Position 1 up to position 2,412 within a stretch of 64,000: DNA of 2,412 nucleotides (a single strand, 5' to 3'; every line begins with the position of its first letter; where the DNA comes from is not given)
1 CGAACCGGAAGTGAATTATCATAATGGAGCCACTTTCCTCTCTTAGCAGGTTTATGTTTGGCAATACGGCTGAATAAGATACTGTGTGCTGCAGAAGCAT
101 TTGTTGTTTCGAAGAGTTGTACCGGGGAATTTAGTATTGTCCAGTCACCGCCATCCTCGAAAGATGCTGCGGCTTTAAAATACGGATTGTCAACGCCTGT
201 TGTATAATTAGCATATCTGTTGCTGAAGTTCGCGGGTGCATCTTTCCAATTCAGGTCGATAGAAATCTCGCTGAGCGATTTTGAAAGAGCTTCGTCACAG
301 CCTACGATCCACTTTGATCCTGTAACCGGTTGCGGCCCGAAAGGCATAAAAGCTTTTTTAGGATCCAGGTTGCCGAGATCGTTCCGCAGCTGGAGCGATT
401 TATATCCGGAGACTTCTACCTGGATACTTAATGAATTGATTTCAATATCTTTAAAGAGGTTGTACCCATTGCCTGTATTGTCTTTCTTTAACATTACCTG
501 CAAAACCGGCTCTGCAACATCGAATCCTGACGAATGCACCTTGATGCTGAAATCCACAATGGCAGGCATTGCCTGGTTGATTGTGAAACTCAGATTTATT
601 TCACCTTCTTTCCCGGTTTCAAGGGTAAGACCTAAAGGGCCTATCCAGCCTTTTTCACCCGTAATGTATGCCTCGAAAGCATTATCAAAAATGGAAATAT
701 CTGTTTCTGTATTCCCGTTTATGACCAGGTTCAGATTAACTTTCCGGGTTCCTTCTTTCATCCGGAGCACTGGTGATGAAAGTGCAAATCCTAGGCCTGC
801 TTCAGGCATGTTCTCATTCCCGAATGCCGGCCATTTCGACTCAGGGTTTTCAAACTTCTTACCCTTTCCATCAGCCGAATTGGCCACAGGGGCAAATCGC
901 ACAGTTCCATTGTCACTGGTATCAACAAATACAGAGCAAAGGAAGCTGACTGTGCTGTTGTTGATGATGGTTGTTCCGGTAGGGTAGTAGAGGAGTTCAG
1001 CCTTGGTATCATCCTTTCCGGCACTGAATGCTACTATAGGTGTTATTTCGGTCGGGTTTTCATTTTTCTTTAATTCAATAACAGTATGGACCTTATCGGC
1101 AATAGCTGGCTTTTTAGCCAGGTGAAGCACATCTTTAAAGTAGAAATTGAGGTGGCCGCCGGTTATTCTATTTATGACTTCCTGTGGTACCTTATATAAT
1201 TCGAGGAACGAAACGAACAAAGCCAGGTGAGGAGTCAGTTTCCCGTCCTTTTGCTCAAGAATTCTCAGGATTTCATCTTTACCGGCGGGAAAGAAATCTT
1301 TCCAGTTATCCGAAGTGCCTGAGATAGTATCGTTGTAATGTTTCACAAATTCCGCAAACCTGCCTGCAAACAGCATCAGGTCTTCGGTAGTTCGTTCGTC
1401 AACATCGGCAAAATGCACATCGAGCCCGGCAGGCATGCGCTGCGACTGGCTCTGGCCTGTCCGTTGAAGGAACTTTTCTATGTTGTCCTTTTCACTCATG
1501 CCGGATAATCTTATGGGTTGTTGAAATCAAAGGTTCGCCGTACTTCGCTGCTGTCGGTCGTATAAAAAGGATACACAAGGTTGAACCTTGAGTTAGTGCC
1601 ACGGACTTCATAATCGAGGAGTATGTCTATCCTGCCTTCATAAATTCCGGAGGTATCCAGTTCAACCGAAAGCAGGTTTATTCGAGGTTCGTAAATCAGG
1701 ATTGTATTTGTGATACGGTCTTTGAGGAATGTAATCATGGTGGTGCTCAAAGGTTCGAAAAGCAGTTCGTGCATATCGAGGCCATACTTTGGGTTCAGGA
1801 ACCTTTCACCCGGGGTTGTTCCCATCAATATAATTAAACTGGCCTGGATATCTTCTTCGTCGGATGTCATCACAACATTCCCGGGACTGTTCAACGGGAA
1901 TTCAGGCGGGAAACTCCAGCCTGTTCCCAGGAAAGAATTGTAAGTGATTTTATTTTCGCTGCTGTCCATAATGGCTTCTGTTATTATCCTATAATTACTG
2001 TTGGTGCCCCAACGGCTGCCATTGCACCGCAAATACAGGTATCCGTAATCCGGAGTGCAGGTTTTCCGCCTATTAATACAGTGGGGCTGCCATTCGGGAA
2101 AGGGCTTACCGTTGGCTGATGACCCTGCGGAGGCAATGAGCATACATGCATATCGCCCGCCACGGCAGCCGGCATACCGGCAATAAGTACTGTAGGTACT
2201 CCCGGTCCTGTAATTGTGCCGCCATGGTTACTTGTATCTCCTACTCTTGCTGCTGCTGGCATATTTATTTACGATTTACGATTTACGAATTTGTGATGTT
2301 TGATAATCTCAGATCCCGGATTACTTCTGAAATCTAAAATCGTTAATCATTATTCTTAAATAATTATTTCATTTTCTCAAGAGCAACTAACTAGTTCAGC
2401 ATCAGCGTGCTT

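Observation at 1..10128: Partial extracellular contractile injection system (eCIS) operon in a Bacteroidota genome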

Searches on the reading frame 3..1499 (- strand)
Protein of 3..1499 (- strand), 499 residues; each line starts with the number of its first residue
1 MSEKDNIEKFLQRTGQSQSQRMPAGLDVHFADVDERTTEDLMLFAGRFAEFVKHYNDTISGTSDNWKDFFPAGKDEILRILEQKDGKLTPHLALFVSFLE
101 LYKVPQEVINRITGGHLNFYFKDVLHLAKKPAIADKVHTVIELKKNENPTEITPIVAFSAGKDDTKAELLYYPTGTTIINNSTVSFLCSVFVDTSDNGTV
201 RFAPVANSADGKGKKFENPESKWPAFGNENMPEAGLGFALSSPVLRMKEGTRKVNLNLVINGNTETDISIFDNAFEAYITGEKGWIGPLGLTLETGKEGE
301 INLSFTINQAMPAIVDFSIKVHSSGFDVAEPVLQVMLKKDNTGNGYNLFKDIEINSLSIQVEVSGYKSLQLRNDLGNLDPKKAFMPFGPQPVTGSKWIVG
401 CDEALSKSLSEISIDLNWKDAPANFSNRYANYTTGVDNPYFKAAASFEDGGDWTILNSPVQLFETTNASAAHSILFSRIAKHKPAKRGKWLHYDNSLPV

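Call 6: search_protein_families(library=pfam, max_evalue=0.01, proteins=[window:3-1499:-])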
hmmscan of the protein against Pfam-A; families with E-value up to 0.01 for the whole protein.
window:3-1499:- (499 aa): 0 families

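Call 75: search_protein_families(library=pfam, max_evalue=10, proteins=[window:3-1499:-])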
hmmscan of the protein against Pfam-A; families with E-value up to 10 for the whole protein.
window:3-1499:- (499 aa): 0 families

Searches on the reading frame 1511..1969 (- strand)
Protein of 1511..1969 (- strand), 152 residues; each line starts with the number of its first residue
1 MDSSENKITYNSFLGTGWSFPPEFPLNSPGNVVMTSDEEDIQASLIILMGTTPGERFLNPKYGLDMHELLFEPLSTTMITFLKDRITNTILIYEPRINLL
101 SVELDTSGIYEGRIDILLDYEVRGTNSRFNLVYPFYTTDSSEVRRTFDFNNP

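Call 6: search_protein_families(library=pfam, max_evalue=0.01, proteins=[window:1511-1969:-])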
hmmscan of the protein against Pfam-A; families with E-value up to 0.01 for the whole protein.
window:1511-1969:- (152 aa): 1 family
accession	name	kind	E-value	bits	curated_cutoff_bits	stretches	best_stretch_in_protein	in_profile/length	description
PF04965.19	GPW_gp25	-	6.3e-20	71.2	27.2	1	36-126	2-95/96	Baseplate wedge protein gp25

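Call 76: search_protein_families(library=ncbifam, max_evalue=0.001, proteins=[window:1511-1969:-])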
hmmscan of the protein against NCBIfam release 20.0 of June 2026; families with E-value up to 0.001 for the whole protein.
window:1511-1969:- (152 aa): 1 family
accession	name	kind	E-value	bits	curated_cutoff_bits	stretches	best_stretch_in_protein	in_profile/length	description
TIGR03357.1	VI_zyme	equivalog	0.00091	18.9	53.2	0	41-108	30-96/133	type VI secretion system baseplate subunit TssE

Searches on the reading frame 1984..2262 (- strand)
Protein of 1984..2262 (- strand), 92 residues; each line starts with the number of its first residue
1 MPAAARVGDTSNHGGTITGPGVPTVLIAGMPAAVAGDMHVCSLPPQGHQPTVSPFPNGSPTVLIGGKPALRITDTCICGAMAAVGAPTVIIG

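Call 4: search_protein_families(library=pfam, max_evalue=0.01, proteins=[window:1984-2262:-])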
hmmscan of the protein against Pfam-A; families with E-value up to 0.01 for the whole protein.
window:1984-2262:- (92 aa): 1 family
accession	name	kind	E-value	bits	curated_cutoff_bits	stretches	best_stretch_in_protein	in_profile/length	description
PF05488.18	PAAR_motif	-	3.3e-21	75.7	27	1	7-81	1-67/70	PAAR motif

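Call 8: find_encoding_contigs(protein=window:1984-2262:-, flank=10000, max_places=6)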
Protein window:1984-2262:- (92 aa): 10 contigs read that carry it; 5 places shown.
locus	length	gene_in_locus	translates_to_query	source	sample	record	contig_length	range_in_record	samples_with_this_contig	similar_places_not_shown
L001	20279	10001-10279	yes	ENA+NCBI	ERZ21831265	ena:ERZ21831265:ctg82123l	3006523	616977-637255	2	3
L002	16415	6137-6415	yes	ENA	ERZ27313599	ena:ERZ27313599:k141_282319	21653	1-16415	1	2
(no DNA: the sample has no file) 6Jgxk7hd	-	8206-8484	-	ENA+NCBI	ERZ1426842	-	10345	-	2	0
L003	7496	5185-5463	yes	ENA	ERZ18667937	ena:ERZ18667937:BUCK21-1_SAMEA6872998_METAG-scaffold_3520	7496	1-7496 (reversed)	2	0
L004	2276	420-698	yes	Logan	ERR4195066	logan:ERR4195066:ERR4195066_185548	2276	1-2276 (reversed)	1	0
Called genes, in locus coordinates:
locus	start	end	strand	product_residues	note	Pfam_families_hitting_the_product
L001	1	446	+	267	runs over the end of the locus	PF06167:Peptidase_M90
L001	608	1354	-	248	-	PF27507:DjlA_TM, PF05099:TerB, PF00226:DnaJ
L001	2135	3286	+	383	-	-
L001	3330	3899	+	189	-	PF14065:Pvc16_N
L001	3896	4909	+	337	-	-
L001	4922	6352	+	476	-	PF04984:Phage_sheath_1, PF17482:Phage_sheath_1C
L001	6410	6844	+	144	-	PF06841:Phage_T4_gp19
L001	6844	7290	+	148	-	PF06841:Phage_T4_gp19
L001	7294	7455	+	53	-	PF19265:DUF5908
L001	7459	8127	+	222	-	PF19266:CIS_tube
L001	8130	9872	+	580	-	PF04717:Phage_base_V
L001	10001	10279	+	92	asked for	PF05488:PAAR_motif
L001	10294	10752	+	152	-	PF04965:GPW_gp25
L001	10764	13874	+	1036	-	-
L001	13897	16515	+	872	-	-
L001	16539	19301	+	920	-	-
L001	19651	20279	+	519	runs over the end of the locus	PF19268:CIS_TMP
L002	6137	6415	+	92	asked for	PF05488:PAAR_motif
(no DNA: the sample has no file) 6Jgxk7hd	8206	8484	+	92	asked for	PF05488:PAAR_motif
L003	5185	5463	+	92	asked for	PF05488:PAAR_motif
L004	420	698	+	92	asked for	PF05488:PAAR_motif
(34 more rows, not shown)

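Call 9: find_related_loci(query=L001:16539-19301:+, collection=genome_contigs, flank=10000)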
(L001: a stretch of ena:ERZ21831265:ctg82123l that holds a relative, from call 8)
Query L001:16539-19301:+ (920 aa) in genome_contigs; peptide patterns used: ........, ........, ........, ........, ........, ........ (x = any residue, [..] = any of these).
31 stretches matched a pattern; 1 encode a relative of the query (tblastn E <= 1e-3); 1 distinct loci.
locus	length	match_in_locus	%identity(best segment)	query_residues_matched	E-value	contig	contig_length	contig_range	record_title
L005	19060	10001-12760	93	1-920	0e+0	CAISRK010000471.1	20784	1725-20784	MAG: uncultured Bacteroidales bacterium isolate Umea1p4_bin-174 genome assembly, contig: bin-174:471/554, whole genome s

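Call 11: search_protein_families(library=pfam, max_evalue=0.01, proteins=[L005:4224-7334:+, L005:7357-9975:+, L005:10001-12763:+, L005:13113-14672:+, L005:14666-16015:+, L005:16203-17723:+, L005:17777-18718:+])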
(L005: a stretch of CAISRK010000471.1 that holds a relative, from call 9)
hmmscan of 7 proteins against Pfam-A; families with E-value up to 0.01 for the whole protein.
L005:4224-7334:+ (1036 aa): 1 family
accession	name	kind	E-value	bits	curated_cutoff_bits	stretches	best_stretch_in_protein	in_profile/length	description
PF04865.19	Baseplate_J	-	4e-08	33.3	21.1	1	784-961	80-239/255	Baseplate J-like protein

L005:7357-9975:+ (872 aa): 0 families

L005:10001-12763:+ (920 aa): 0 families

L005:13113-14672:+ (519 aa): 1 family
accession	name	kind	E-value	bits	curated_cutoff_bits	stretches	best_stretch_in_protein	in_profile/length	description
PF19268.4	CIS_TMP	-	2.3e-86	291.4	27.8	1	6-519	2-463/463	Contractile injection system tape measure protein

L005:14666-16015:+ (449 aa): 3 families
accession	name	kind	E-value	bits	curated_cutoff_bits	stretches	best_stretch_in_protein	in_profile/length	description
PF00004.35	AAA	-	3.9e-26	92.5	21.2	1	245-368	2-129/131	ATPase family associated with various cellular activities (AAA)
PF17862.7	AAA_lid_3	-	0.0029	17.6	27.2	1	394-435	2-44/45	AAA+ lid domain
PF13481.12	AAA_25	-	0.005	16.9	27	0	231-261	23-53/195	AAA domain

L005:16203-17723:+ (506 aa): 2 families
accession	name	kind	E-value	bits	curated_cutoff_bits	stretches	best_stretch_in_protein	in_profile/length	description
PF00691.25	OmpA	-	4.7e-06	27.3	27.2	1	293-385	1-90/98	OmpA family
PF05547.17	Peptidase_M6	-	0.0041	16.8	22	1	420-474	228-276/294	Immune inhibitor A peptidase M6, catalytic domain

L005:17777-18718:+ (313 aa): 0 families

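Call 24: search_solved_structures(query=L001:10764-13874:+, max_evalue=0.1)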
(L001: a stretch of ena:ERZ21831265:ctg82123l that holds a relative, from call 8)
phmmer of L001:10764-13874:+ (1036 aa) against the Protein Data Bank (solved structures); distinct sequences matched with E-value up to 0.1: 7.
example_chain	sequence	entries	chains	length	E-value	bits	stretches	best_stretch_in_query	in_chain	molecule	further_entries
7aeb_G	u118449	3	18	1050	1.2e-163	549.6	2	545-1034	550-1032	Baseplate_J domain-containing protein | Baseplate protein J-like domain-containing protein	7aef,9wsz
7b5h_AH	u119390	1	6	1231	3.6e-139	468.6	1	89-1001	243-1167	All3317 protein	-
9rce_A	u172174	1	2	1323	3.1e-64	220.5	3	575-965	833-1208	Baseplate protein J-like domain-containing protein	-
9qgl_A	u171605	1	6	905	2.5e-44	154.6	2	649-1000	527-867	Photorhabdus luminescens subsp. laumondii TTO1 complete genome segment 6/17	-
6j0n_J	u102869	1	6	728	1.6e-29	105.6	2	657-1000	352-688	Pvc11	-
6rao_I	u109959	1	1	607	3.9e-26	94.4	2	656-983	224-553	Afp11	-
9gtp_1K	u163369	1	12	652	0.097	13.7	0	789-964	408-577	Baseplate protein J-like domain-containing protein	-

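Call 25: search_solved_structures(query=L001:13897-16515:+, max_evalue=0.1)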
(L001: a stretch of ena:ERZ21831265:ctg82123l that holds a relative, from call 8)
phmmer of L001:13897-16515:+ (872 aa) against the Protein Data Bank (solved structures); distinct sequences matched with E-value up to 0.1: 9.
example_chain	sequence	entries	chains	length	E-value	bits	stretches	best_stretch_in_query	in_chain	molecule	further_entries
7aeb_A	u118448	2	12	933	2.6e-148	498.9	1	4-802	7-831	baseplate protein (Algo12)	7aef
9wsz_A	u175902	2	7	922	3.5e-145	488.6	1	17-802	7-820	Baseplate protein Alg12 | The baseplate protein Alg12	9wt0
7b5h_AD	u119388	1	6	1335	2.2e-118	399.9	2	16-729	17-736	All3315 protein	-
9rce_B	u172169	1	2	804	1.3e-44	155.8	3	6-123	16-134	SalCis12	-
9qgl_a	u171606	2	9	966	1.5e-21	79.6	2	23-114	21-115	Baseplate protein J-like domain-containing protein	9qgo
6j0n_P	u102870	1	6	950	2.5e-21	78.8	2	26-112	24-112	Pvc12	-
6rao_J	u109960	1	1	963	2.2e-14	55.9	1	22-307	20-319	Afp12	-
3jqh_A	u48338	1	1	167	0.011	17.2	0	804-842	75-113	C-type lectin domain family 4 member M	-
9gtp_1K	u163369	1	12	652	0.025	16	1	21-74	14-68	Baseplate protein J-like domain-containing protein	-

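Call 26: search_solved_structures(query=L001:16539-19301:+, max_evalue=0.1)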
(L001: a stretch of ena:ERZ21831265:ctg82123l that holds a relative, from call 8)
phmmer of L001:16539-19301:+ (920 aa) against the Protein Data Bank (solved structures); distinct sequences matched with E-value up to 0.1: 2.
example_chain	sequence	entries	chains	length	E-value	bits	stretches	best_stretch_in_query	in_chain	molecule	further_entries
9wt0_a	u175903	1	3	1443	1.6e-58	201.8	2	7-488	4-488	PKD domain-containing protein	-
7b5h_AA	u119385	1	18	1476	2e-32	115.5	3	10-188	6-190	All3314 protein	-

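Call 58: search_protein_families(library=pfam, max_evalue=10, proteins=[L005:16203-17723:+, L005:17777-18718:+, L001:16539-19301:+])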
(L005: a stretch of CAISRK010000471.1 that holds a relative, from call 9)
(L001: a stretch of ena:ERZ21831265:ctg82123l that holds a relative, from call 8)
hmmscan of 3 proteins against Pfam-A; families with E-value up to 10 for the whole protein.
L005:16203-17723:+ (506 aa): 6 families
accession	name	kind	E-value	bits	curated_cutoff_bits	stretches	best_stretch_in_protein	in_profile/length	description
PF00691.25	OmpA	-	4.7e-06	27.3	27.2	1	293-385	1-90/98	OmpA family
PF05547.17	Peptidase_M6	-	0.0041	16.8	22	1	420-474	228-276/294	Immune inhibitor A peptidase M6, catalytic domain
PF13688.12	Reprolysin_5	-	0.018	15.7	27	1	386-435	121-160/196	Metallo-peptidase family M12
PF13583.11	Reprolysin_4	-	0.037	14.1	22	1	416-442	134-160/203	Metallo-peptidase family M12B Reprolysin-like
PF13582.12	Reprolysin_3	-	0.044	14.7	22.4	1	414-432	107-121/123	Metallo-peptidase family M12B Reprolysin-like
PF06262.17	Zincin_1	-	0.098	13.1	22.4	1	416-437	72-93/97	Zincin-like metallopeptidase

L005:17777-18718:+ (313 aa): 4 families
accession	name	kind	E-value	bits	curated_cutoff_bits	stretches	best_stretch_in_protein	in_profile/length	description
PF05656.20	DUF805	-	0.041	14.8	25.7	1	151-253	5-98/111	Protein of unknown function (DUF805)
PF14396.12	CFTR_R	-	0.071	13.1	22.5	1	78-129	27-80/213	Cystic fibrosis TM conductance regulator (CFTR), regulator domain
PF20479.3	TMEM128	-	0.45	11.4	23.9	1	152-211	33-93/124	TMEM128 protein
PF20990.2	DUF2207_C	-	1.6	8.8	33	1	140-228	118-194/247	Predicted membrane protein (DUF2207) C-terminal domain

L001:16539-19301:+ (920 aa): 2 families
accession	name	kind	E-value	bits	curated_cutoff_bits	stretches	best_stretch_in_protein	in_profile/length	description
PF20254.3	DMFA2_C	-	0.037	13.9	27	1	74-179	84-183/374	N,N-dimethylformamidase beta subunit-like, C-terminal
PF06030.18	WxLIP_PGBD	-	0.12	12.9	27.3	1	806-869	35-94/121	WxL Interacting Protein, peptidoglycan binding domain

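Call 76: search_protein_families(library=ncbifam, max_evalue=0.001, proteins=[window:1984-2262:-])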
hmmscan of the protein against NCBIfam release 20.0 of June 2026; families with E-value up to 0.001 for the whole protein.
window:1984-2262:- (92 aa): 1 family
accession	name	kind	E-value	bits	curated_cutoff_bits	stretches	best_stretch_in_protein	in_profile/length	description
NF033420.0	T6SS_PAAR_dom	equivalog_domain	9e-08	32.1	124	1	1-92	1-94/94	type VI secretion system PAAR protein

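Call 84: find_related_loci(query=L005:16203-17723:+, collection=metagenome_contigs, flank=8000)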
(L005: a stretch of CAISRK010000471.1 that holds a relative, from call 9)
Query L005:16203-17723:+ (506 aa) in metagenome_contigs; peptide patterns used: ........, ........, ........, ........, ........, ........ (x = any residue, [..] = any of these).
148 stretches matched a pattern; 1 encode a relative of the query (tblastn E <= 1e-3); 1 distinct loci.
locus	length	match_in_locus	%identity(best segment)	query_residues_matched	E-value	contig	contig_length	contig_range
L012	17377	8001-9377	46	34-502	2e-134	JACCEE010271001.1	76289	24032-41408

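Call 86: search_protein_families(library=pfam, max_evalue=0.001, proteins=[L012:1744-2913:-, L012:3075-4427:-, L012:4428-5486:-, L012:5643-6503:+, L012:6503-7321:+, L012:7359-9389:+, L012:9625-11664:-, L012:11664-14225:-, L012:14218-17247:-])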
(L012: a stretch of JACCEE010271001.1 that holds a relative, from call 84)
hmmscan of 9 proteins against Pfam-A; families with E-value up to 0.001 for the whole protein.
L012:1744-2913:- (389 aa): 2 families
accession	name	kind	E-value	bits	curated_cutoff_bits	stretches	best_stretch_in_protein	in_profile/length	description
PF00082.27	Peptidase_S8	-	3.4e-36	125.5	21.8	1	163-364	8-250/288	Subtilase family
PF05922.21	Inhibitor_I9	-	0.00016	22.8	21.2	1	45-125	1-81/82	Peptidase inhibitor I9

L012:3075-4427:- (450 aa): 1 family
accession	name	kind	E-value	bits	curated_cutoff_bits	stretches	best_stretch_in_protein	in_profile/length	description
PF07670.19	Gate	-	1.3e-18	67.8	29.6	2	91-198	3-97/104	Nucleoside recognition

L012:4428-5486:- (352 aa): 1 family
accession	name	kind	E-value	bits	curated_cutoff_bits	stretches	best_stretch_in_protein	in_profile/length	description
PF14100.11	DUF6807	-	1.5e-73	248.1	27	1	42-345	2-269/270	Family of unknown function (DUF6807)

L012:5643-6503:+ (286 aa): 0 families

L012:6503-7321:+ (272 aa): 1 family
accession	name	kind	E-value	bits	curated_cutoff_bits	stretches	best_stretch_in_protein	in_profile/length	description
PF13505.12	OMP_b-brl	-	0.00071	20.2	28.7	0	74-227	41-155/175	Outer membrane protein beta-barrel domain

L012:7359-9389:+ (676 aa): 2 families
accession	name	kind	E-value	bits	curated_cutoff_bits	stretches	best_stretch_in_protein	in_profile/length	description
PF13699.11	eCIS_core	-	8.8e-25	87.1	22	1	111-185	3-77/79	eCIS core domain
PF00691.25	OmpA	-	2.5e-07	31.4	27.2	1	476-558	1-79/98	OmpA family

L012:9625-11664:- (679 aa): 0 families

L012:11664-14225:- (853 aa): 0 families

L012:14218-17247:- (1009 aa): 1 family
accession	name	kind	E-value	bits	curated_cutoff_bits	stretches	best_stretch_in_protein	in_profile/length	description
PF04865.19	Baseplate_J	-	9.4e-12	45.2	21.1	1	760-955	79-254/255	Baseplate J-like protein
